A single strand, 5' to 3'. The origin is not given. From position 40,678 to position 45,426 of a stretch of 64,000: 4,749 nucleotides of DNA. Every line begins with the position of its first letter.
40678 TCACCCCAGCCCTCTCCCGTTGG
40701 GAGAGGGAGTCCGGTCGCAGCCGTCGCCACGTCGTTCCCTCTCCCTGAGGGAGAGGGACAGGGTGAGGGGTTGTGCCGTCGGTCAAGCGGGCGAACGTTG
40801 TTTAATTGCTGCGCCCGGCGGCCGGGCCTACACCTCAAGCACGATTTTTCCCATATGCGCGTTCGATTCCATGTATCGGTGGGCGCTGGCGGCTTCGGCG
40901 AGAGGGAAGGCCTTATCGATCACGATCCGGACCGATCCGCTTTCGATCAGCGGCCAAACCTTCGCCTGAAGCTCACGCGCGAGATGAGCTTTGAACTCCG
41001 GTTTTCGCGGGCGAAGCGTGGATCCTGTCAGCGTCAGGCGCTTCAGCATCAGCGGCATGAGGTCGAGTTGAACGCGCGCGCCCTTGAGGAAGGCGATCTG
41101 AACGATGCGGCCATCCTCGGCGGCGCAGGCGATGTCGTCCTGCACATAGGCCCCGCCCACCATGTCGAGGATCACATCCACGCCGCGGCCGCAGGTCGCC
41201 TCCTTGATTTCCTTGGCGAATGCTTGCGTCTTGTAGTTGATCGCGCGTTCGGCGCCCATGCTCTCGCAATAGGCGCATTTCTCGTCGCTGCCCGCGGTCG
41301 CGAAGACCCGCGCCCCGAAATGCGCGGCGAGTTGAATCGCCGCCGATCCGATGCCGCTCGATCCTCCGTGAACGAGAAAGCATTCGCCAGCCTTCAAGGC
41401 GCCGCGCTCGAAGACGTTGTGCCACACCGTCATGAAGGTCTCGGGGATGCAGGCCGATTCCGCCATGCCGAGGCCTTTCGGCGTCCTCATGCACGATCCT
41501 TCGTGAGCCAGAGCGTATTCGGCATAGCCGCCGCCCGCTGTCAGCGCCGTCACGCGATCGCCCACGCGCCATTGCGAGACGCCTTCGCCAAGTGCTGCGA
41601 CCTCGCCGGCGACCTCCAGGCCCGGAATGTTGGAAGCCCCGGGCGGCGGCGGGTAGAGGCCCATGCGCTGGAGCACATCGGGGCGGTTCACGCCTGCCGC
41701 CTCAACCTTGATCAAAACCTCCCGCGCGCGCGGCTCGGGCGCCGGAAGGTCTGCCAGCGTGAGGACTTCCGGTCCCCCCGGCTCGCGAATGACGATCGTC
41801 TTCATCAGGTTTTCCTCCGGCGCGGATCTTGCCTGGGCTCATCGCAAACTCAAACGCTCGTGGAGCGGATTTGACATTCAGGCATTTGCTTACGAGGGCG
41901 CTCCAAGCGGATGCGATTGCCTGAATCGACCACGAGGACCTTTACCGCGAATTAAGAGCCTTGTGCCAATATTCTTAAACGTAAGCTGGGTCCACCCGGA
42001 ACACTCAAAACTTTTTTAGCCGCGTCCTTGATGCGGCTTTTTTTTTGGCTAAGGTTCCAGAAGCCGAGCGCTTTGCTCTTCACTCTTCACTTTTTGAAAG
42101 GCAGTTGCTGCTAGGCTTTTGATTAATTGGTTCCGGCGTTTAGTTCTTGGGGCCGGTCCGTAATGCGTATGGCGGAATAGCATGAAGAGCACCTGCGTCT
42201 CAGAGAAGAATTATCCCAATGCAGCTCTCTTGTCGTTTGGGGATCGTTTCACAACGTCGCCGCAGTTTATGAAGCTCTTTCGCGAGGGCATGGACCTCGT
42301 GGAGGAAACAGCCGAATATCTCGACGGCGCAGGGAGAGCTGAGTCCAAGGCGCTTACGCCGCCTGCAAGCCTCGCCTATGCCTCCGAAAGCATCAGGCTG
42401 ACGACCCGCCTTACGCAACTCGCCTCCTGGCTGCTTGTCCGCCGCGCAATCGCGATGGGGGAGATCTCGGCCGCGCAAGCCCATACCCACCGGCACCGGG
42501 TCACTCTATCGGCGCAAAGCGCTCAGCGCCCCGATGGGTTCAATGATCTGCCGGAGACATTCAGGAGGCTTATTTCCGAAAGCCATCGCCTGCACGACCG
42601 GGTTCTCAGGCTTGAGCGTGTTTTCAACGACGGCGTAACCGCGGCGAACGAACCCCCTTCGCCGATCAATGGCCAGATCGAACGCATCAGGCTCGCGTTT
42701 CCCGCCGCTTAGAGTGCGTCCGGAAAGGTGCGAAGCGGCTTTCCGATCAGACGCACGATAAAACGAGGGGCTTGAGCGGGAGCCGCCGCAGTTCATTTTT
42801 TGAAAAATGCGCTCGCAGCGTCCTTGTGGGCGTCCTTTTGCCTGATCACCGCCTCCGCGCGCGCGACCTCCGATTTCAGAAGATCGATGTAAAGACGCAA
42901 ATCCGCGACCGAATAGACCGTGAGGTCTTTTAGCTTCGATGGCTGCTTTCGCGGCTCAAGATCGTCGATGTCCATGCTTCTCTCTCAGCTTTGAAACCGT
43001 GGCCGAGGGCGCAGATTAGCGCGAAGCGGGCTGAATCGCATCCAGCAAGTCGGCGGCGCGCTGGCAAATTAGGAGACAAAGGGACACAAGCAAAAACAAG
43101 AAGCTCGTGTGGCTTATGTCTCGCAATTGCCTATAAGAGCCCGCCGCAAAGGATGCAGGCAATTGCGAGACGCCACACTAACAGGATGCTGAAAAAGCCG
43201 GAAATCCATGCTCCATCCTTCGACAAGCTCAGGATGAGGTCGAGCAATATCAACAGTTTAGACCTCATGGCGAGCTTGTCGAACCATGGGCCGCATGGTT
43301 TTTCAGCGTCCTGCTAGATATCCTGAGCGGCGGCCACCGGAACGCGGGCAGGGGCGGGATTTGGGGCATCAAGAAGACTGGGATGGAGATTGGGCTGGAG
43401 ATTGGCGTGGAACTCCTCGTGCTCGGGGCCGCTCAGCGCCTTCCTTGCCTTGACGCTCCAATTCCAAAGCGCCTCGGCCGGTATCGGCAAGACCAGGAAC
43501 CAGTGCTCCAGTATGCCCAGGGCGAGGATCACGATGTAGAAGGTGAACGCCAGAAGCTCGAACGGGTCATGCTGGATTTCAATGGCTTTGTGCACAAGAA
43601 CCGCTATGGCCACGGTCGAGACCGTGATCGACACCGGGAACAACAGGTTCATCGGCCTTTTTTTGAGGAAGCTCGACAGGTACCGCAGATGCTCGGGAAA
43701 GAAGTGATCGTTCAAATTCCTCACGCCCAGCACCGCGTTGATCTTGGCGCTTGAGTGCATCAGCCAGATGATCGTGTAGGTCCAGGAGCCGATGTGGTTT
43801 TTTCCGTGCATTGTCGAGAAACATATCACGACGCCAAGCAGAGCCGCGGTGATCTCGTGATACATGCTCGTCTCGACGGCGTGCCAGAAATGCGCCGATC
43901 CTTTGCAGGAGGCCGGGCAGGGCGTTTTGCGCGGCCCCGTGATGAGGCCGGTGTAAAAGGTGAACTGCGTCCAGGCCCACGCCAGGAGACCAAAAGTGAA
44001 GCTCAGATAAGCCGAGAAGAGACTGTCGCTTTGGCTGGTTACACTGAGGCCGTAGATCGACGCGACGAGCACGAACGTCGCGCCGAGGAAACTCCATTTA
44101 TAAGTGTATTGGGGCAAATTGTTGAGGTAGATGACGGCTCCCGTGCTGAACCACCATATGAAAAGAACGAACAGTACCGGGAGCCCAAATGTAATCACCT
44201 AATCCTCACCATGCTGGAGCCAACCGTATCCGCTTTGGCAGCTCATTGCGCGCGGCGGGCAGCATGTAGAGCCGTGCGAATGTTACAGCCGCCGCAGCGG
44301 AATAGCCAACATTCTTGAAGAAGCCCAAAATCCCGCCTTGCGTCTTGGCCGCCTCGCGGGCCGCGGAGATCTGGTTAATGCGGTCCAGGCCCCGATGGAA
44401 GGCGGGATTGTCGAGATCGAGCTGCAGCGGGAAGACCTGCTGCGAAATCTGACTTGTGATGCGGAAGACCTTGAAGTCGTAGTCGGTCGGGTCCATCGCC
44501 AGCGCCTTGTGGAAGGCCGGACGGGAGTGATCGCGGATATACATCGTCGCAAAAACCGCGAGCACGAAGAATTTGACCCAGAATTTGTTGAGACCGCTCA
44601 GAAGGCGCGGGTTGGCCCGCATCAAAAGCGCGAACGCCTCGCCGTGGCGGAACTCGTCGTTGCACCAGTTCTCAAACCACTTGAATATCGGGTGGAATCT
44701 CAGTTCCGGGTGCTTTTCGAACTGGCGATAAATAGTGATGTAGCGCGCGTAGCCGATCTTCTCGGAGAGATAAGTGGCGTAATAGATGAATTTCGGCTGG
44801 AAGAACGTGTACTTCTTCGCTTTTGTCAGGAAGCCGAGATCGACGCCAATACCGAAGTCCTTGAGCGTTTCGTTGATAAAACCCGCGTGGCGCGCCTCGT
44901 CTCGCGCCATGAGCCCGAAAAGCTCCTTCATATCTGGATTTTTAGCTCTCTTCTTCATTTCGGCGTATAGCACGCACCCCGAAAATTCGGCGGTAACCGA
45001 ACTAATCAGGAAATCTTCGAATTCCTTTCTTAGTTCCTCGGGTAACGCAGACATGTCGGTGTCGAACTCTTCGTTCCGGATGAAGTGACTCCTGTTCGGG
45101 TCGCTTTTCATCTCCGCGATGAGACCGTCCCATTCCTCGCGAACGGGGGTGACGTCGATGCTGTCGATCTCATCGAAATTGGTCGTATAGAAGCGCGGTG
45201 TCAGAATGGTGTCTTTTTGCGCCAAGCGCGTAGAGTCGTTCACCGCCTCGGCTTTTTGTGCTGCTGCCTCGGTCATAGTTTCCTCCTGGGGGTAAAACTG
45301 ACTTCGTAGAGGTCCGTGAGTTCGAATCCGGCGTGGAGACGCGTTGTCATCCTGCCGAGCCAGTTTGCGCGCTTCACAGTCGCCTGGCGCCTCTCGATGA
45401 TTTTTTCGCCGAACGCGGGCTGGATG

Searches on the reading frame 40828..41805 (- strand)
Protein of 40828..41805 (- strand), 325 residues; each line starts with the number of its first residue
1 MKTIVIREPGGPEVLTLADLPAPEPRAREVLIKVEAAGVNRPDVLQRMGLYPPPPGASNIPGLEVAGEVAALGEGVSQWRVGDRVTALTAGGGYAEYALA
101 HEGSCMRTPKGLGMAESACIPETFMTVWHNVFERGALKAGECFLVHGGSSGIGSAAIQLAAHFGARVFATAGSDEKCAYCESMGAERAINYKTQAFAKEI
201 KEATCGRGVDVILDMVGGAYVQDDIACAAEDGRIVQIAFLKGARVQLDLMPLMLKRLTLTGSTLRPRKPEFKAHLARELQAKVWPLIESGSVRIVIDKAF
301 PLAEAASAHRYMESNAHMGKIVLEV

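Call 8: search_protein_families(library=ncbifam, max_evalue=1e-10, proteins=[window:40828-41805:-])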
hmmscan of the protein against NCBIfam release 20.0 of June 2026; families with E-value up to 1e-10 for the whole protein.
window:40828-41805:- (325 aa): 18 families
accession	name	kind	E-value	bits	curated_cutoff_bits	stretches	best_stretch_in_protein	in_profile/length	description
TIGR02824.1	quinone_pig3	subfamily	2.3e-147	490.2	296.8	1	1-325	1-325/325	putative NAD(P)H quinone oxidoreductase, PIG3 family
NF041183.1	Pks2_ls1_myc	equivalog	1.5e-47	161.4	2400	1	5-325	1410-1729/2086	sulfolipid-1 biosynthesis phthioceranic/hydroxyphthioceranic acid synthase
NF008024.0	PRK10754.1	subfamily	7.9e-41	140.1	348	1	2-322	3-324/327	NADPH:quinone reductase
NF010344.0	PRK13771.1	subfamily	1.9e-34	119.2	349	2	92-324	116-332/334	putative alcohol dehydrogenase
TIGR02817.1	adh_fam_1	subfamily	4.9e-34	118.3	284.05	1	14-324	16-334/336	zinc-binding alcohol dehydrogenase family protein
NF041172.1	AcrlCoa_red_Thmprot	equivalog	1.5e-31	109.6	500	1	92-324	116-333/334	acryloyl-CoA reductase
TIGR01751.1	crot-CoA-red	equivalog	1.5e-27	96.3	378.55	1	89-191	137-241/398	crotonyl-CoA carboxylase/reductase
NF041097.1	keto_inos_dh_IolM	equivalog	1e-22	80.4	450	1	88-318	147-383/389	scyllo-inosose 3-dehydrogenase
NF003808.0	PRK05396.1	equivalog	1.7e-22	79.7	380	1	91-324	118-339/341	L-threonine 3-dehydrogenase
TIGR02823.1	oxido_YhdH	subfamily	6e-21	74.6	297.25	1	14-325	13-324/324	acrylyl-CoA reductase family protein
TIGR00692.1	tdh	equivalog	8.3e-21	74.4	458.35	1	91-323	116-338/340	L-threonine 3-dehydrogenase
TIGR03989.1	Rxyl_3153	subfamily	1.1e-20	74.2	440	1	85-263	132-314/370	NDMA-dependent alcohol dehydrogenase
NF006940.0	PRK09422.1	equivalog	2.3e-19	69.6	344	1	89-291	112-311/338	alcohol dehydrogenase AdhP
NF058644.1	CurcmRedCuraProt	equivalog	1.7e-17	63.5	440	1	16-324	19-332/336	NADPH-dependent curcumin/dihydrocurcumin reductase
NF007489.0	PRK10083.1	equivalog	1.5e-16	60.4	376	0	89-264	112-284/339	Zn-dependent oxidoreductase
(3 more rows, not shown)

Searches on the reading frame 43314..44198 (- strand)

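Call 8: search_protein_families(library=ncbifam, max_evalue=1e-10, proteins=[window:43314-44198:-])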
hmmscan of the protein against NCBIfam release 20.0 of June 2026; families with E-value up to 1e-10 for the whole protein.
window:43314-44198:- (294 aa): 1 family
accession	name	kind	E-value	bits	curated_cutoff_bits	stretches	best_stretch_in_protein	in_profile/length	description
TIGR03055.1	photo_alph_chp2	equivalog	1.9e-83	279.7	164.05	1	7-248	2-244/245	putative photosynthetic complex assembly protein PuhE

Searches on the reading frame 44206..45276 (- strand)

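Call 8: search_protein_families(library=ncbifam, max_evalue=1e-10, proteins=[window:44206-45276:-])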
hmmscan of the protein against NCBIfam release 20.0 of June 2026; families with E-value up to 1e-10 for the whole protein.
window:44206-45276:- (356 aa): 2 families
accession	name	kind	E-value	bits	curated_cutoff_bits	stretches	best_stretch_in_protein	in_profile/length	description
NF010172.0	PRK13654.1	subfamily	3e-156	520.1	391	1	6-351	10-359/361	magnesium-protoporphyrin IX monomethyl ester cyclase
TIGR02029.1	AcsF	equivalog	3.4e-148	493.2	192.5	1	14-342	2-335/337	magnesium-protoporphyrin IX monomethyl ester (oxidative) cyclase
